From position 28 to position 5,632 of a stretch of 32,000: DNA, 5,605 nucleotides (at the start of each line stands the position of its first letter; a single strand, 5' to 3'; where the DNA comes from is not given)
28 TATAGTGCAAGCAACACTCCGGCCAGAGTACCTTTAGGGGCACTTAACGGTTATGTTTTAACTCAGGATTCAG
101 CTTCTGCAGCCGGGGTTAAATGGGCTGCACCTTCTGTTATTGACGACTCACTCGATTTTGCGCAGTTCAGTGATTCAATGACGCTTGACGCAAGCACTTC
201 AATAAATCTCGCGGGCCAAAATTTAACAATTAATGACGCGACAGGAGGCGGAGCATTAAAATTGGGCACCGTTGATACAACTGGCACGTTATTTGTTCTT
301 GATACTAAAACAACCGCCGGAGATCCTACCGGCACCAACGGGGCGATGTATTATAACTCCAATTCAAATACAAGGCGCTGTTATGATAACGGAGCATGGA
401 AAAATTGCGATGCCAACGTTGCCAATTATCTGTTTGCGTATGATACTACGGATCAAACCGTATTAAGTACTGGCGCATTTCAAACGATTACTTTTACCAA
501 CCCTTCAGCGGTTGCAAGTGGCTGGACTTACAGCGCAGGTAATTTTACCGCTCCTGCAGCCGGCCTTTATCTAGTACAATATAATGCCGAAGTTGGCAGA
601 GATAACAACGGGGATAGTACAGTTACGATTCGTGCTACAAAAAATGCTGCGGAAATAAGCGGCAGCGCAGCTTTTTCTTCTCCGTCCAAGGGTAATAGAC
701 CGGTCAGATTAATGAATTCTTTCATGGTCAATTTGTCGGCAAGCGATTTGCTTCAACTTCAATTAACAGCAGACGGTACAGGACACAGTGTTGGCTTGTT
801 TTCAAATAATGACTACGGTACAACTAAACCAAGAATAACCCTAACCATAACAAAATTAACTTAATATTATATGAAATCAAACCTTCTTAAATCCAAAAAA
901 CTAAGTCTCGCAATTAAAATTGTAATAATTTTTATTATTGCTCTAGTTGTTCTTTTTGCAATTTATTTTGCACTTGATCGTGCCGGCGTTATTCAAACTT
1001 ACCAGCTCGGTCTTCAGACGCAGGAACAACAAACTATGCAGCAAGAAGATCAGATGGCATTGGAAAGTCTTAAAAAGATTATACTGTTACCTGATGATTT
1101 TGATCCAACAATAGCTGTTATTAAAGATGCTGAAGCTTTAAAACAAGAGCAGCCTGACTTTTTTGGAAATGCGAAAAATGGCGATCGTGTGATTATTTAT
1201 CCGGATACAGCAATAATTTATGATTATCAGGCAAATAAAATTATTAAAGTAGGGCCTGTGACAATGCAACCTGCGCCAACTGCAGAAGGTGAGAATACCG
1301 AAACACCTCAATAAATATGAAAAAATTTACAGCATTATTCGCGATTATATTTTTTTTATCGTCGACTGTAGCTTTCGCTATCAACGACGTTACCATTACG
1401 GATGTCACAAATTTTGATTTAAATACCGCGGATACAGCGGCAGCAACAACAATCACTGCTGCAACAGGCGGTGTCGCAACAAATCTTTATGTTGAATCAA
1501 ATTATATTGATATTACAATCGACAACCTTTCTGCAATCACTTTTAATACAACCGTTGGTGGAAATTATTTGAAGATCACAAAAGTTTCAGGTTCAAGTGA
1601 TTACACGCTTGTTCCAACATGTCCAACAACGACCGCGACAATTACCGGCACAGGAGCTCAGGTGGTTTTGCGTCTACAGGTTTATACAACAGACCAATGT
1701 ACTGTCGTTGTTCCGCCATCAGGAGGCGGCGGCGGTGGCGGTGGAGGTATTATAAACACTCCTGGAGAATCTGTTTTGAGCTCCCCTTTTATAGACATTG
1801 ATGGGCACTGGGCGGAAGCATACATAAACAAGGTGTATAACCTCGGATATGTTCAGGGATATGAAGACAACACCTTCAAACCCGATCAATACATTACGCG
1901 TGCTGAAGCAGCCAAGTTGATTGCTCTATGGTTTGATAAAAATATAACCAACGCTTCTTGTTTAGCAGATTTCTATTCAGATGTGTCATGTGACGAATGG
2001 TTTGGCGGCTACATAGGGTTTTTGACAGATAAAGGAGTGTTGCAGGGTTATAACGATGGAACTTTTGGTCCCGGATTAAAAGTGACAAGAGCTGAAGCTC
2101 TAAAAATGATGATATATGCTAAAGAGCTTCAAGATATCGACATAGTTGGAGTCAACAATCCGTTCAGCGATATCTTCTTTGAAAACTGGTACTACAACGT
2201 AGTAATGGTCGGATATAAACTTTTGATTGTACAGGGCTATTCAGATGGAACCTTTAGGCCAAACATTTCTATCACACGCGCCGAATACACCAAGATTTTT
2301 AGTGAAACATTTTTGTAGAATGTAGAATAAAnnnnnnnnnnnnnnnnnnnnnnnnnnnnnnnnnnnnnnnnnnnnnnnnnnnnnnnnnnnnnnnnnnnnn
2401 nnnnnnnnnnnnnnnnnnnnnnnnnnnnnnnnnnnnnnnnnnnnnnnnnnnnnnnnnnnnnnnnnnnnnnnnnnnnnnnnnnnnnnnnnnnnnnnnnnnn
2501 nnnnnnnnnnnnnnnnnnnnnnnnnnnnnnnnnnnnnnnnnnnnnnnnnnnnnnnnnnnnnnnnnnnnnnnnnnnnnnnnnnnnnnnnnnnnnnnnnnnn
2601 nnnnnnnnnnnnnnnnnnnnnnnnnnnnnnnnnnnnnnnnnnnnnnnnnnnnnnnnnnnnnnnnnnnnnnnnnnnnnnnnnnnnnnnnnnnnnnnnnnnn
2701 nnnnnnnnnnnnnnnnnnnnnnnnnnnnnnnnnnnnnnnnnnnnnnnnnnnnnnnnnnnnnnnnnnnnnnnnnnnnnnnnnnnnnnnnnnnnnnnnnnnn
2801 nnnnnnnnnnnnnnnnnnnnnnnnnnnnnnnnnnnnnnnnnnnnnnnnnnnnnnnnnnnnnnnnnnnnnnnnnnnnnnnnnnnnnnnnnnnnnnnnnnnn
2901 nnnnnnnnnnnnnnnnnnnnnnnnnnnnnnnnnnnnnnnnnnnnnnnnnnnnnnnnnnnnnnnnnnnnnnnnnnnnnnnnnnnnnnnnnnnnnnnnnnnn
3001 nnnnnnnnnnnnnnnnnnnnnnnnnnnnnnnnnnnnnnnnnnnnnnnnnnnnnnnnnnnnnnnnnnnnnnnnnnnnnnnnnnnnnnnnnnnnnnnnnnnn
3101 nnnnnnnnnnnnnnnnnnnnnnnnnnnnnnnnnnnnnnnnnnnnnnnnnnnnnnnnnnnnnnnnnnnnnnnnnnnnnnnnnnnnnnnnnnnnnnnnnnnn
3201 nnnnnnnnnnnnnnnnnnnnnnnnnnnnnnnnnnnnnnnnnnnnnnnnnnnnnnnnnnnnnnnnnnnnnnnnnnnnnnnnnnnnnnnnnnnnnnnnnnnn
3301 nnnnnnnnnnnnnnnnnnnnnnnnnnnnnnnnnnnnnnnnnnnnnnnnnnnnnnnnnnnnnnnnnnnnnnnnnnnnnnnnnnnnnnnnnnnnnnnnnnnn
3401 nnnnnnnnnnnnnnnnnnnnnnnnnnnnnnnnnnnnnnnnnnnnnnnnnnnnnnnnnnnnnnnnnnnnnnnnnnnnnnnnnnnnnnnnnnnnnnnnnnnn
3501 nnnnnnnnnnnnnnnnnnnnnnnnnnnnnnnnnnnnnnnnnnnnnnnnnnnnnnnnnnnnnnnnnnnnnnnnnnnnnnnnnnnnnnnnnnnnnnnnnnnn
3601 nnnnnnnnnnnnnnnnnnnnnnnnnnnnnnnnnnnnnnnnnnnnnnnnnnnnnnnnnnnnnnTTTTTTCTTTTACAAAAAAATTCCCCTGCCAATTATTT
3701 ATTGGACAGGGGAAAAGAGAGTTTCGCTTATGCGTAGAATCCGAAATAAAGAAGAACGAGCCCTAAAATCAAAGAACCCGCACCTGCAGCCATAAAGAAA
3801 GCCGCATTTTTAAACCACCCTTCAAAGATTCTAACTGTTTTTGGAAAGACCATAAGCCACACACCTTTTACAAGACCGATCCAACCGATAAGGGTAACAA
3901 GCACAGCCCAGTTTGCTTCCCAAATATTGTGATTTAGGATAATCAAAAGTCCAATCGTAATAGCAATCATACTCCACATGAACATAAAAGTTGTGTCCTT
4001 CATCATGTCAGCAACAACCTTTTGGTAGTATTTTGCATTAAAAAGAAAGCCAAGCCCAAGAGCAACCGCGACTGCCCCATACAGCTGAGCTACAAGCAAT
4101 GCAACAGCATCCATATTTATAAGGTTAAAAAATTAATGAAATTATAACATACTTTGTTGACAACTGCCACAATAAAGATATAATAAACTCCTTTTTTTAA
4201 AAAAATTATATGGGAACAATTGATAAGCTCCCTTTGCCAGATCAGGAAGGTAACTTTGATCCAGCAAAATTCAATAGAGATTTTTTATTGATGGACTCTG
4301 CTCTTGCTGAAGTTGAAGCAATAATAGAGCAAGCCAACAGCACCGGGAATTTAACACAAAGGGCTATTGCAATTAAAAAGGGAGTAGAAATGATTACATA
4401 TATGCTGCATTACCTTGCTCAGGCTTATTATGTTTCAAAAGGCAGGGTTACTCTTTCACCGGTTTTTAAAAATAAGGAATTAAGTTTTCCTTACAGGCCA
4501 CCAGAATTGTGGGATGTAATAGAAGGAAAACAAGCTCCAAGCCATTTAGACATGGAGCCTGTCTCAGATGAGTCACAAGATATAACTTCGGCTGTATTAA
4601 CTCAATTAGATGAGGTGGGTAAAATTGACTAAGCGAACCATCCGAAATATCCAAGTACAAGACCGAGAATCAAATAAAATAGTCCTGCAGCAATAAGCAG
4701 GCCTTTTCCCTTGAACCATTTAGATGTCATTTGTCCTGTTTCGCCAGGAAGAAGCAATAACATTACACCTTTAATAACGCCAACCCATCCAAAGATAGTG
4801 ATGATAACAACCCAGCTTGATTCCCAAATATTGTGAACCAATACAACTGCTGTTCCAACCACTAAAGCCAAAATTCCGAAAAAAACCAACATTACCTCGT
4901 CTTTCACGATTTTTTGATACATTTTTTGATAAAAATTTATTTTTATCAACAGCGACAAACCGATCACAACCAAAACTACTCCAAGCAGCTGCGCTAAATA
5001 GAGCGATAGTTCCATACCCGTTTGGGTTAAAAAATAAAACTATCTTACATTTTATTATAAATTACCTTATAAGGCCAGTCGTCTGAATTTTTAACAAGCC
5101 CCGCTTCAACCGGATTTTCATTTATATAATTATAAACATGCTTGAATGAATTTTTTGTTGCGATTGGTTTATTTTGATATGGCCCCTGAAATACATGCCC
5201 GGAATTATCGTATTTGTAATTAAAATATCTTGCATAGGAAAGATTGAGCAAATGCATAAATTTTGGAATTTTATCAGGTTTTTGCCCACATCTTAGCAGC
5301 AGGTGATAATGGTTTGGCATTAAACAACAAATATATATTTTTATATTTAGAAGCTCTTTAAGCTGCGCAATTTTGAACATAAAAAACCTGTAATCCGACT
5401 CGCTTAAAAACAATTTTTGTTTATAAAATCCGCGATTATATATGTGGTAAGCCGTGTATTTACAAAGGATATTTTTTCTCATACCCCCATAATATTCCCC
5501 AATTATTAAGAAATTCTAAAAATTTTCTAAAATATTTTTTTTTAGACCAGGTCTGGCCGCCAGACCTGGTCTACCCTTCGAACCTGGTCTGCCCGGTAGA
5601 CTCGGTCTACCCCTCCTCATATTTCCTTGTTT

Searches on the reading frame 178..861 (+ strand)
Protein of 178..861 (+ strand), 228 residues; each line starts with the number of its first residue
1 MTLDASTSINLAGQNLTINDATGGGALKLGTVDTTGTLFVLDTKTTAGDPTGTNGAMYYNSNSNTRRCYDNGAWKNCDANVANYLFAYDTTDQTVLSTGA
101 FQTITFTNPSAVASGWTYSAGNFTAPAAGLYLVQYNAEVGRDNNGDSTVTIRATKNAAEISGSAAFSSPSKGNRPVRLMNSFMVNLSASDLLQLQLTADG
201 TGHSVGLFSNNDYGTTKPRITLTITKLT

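Call 75: search_protein_families(library=pfam, proteins=[window:178-861:+], max_evalue=0.001)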
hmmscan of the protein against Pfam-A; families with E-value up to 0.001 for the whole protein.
window:178-861:+ (228 aa): 1 family
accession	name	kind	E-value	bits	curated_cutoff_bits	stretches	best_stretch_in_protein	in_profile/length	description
PF18573.7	BclA_C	-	3.1e-06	27.5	38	1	86-198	2-107/128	BclA C-terminal domain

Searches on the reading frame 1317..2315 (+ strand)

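Call 75: search_protein_families(library=pfam, proteins=[window:1317-2315:+], max_evalue=0.001)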
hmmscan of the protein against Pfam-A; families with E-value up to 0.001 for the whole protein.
window:1317-2315:+ (333 aa): 1 family
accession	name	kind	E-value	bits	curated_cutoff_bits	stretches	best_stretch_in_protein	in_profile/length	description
PF00395.25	SLH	-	7.2e-40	135.2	20.8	3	158-199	2-44/44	S-layer homology domain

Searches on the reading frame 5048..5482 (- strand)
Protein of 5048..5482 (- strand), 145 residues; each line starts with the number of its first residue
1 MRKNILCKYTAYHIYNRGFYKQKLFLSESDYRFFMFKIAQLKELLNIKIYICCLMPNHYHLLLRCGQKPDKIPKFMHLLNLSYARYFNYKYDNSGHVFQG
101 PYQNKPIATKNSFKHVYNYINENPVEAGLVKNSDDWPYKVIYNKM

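Call 75: search_protein_families(library=pfam, proteins=[window:5048-5482:-], max_evalue=0.001)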
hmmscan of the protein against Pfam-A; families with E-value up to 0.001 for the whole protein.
window:5048-5482:- (145 aa): 1 family
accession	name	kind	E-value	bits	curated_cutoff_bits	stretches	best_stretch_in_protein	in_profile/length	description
PF01797.21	Y1_Tnp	-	9.3e-11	42.4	23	1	11-123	6-121/121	Transposase IS200 like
